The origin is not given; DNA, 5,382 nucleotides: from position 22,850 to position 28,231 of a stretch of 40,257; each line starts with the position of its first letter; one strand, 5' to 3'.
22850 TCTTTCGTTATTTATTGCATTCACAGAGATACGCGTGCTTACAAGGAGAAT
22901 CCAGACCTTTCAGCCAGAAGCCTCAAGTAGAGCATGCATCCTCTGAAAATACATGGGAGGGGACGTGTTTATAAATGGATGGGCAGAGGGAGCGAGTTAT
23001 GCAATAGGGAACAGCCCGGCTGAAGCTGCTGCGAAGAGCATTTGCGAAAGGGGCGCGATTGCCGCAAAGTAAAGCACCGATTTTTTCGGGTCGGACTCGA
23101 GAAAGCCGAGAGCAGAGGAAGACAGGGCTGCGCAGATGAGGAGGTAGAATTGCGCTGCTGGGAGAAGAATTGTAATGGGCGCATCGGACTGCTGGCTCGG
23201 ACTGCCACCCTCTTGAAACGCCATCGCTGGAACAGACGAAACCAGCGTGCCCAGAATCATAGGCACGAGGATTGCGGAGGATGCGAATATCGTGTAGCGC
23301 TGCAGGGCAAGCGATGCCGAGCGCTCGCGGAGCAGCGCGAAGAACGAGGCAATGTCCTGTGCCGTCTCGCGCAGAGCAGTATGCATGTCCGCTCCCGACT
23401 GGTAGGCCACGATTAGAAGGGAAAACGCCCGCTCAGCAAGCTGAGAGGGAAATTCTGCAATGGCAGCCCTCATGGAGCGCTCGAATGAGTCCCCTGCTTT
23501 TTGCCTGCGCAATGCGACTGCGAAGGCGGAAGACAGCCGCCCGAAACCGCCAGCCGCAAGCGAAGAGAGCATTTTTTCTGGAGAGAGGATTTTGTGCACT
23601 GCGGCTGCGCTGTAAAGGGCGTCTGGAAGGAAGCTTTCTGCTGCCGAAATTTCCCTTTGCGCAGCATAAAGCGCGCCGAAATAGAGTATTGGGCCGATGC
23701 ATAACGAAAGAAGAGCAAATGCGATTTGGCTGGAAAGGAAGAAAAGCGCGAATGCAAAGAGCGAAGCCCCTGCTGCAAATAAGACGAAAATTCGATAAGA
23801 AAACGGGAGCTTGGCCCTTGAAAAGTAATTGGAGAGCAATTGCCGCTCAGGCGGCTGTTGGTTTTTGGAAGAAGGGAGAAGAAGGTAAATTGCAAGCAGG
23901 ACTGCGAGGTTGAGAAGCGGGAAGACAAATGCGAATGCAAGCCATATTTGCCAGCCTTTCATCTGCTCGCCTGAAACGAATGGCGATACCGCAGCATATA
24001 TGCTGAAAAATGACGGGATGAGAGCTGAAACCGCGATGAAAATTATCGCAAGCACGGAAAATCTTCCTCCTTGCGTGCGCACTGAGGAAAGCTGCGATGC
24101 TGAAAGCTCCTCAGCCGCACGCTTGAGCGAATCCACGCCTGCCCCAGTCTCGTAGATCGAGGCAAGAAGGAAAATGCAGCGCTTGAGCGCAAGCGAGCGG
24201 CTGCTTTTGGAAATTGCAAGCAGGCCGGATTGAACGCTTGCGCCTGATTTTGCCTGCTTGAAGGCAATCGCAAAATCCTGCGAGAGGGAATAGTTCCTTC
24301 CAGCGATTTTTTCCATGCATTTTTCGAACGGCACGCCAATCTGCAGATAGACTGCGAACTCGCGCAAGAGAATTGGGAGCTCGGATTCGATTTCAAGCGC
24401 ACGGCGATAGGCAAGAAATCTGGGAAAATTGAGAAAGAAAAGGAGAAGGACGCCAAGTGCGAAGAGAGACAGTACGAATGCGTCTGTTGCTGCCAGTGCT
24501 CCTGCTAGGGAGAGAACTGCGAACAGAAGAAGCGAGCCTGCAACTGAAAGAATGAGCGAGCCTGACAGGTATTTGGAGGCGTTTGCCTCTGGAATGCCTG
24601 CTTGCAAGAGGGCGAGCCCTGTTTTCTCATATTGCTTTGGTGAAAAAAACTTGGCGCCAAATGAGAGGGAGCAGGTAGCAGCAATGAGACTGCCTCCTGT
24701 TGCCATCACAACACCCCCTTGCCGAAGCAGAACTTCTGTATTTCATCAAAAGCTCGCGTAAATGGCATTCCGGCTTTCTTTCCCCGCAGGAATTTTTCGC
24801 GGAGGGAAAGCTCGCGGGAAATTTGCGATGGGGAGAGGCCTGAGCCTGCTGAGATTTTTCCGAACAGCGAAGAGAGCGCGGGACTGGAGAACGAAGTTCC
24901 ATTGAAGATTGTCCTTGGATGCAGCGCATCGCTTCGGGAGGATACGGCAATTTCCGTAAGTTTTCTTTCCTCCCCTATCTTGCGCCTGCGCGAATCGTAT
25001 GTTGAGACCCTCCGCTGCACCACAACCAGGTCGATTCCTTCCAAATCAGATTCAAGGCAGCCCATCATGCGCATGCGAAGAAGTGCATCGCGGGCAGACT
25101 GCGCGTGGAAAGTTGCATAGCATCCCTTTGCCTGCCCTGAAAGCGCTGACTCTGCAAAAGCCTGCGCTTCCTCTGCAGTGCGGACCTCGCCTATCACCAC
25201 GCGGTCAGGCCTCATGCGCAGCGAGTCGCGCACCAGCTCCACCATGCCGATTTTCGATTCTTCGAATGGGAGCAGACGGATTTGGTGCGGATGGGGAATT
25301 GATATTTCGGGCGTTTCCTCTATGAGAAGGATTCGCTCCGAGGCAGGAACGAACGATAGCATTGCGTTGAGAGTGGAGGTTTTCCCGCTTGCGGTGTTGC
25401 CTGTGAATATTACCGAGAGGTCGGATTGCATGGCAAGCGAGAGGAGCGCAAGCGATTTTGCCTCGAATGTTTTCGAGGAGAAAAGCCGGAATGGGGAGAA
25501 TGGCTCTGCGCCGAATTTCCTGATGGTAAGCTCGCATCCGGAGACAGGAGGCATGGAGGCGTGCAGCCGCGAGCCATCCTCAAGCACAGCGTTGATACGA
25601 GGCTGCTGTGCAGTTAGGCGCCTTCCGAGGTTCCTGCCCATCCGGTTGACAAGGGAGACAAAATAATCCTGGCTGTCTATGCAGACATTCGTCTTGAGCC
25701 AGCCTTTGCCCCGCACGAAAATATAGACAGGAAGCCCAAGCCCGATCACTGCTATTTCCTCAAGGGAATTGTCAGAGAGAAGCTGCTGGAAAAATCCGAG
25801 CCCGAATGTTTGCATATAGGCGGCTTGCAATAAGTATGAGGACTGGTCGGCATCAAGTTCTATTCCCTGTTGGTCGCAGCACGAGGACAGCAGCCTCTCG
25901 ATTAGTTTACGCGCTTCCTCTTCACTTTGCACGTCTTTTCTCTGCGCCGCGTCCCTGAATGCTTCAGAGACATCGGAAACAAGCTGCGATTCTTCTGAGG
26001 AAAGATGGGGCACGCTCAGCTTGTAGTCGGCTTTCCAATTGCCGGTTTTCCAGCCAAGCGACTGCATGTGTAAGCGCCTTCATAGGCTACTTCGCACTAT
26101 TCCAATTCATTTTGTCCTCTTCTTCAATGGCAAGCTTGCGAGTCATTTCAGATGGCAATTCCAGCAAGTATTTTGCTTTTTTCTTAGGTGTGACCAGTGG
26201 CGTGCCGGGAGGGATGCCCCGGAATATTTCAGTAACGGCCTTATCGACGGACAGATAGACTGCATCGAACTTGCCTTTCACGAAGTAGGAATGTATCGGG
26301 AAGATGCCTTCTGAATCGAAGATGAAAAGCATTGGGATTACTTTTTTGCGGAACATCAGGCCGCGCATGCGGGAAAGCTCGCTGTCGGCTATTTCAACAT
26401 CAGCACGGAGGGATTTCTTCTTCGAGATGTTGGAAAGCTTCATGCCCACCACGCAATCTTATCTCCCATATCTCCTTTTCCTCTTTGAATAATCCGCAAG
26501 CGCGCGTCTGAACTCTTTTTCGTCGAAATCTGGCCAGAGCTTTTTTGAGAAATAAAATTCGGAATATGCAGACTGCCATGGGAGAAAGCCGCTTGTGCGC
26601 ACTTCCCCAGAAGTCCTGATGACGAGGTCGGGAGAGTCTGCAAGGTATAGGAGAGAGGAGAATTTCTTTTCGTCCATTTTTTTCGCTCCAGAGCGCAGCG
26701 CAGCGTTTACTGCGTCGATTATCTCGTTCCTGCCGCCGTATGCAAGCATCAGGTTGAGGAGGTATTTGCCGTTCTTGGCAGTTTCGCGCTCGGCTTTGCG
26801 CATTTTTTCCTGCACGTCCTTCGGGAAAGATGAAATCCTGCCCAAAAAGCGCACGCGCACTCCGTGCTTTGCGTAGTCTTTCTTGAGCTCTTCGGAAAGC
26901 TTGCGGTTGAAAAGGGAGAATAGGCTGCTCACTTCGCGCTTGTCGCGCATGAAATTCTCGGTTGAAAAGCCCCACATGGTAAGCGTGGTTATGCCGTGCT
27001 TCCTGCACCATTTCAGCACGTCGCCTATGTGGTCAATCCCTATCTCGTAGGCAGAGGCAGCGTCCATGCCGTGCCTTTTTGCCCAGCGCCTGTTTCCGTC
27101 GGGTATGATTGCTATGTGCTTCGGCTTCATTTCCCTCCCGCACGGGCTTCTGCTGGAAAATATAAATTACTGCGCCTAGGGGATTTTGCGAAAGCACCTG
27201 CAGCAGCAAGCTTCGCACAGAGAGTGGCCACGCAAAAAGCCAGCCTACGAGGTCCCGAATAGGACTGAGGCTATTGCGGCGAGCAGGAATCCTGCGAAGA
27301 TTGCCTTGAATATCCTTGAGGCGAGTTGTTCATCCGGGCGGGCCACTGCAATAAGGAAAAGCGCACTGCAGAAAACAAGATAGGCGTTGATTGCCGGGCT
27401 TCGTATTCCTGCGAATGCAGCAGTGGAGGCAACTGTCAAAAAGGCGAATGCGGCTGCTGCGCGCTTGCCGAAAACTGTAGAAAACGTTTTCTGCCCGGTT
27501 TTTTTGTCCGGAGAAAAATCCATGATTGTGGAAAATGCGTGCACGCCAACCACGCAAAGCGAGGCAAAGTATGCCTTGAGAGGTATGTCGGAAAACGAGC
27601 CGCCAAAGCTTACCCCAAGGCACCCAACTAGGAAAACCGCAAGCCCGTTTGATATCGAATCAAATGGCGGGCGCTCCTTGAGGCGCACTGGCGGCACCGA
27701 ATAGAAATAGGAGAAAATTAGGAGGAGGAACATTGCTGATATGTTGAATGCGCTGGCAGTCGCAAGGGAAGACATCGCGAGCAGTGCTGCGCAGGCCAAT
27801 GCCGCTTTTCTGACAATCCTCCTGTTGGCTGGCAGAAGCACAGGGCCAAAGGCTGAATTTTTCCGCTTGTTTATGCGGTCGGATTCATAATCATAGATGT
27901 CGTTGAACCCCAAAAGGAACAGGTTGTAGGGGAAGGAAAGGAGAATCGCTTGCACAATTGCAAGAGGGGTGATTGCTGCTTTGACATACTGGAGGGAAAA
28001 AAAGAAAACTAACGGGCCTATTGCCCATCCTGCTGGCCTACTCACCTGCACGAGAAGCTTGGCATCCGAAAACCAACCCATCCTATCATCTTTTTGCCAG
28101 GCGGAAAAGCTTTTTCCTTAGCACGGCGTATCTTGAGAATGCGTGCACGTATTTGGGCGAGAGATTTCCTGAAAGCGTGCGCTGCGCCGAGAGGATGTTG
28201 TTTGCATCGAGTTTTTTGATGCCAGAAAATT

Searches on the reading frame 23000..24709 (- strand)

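Call 12: search_protein_families(library=pfam, proteins=[window:23000-24709:-], max_evalue=0.00001)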
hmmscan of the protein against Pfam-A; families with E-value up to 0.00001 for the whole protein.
window:23000-24709:- (570 aa): 1 family
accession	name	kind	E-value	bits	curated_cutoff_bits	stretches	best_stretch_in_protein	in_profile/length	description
PF00482.28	T2SSF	-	8.3e-15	55.3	25.2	2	375-486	13-121/125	Type II secretion system (T2SS), protein F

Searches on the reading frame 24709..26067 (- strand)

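Call 37: search_protein_families(library=pfam, proteins=[window:24709-26067:-], max_evalue=0.01)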
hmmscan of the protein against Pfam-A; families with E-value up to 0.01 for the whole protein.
window:24709-26067:- (453 aa): 1 family
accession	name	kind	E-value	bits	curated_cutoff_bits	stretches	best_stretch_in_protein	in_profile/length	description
PF00437.27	T2SSE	-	3.5e-37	128.4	24.9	1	154-363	79-287/370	Type II/IV secretion system protein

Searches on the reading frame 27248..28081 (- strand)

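Call 37: search_protein_families(library=pfam, proteins=[window:27248-28081:-], max_evalue=0.01)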
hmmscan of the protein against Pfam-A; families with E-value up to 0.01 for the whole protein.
window:27248-28081:- (278 aa): 1 family
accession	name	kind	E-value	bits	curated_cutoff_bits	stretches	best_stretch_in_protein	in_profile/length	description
PF01040.23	UbiA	-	9.1e-18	64.9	34.2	1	36-256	16-239/250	UbiA prenyltransferase family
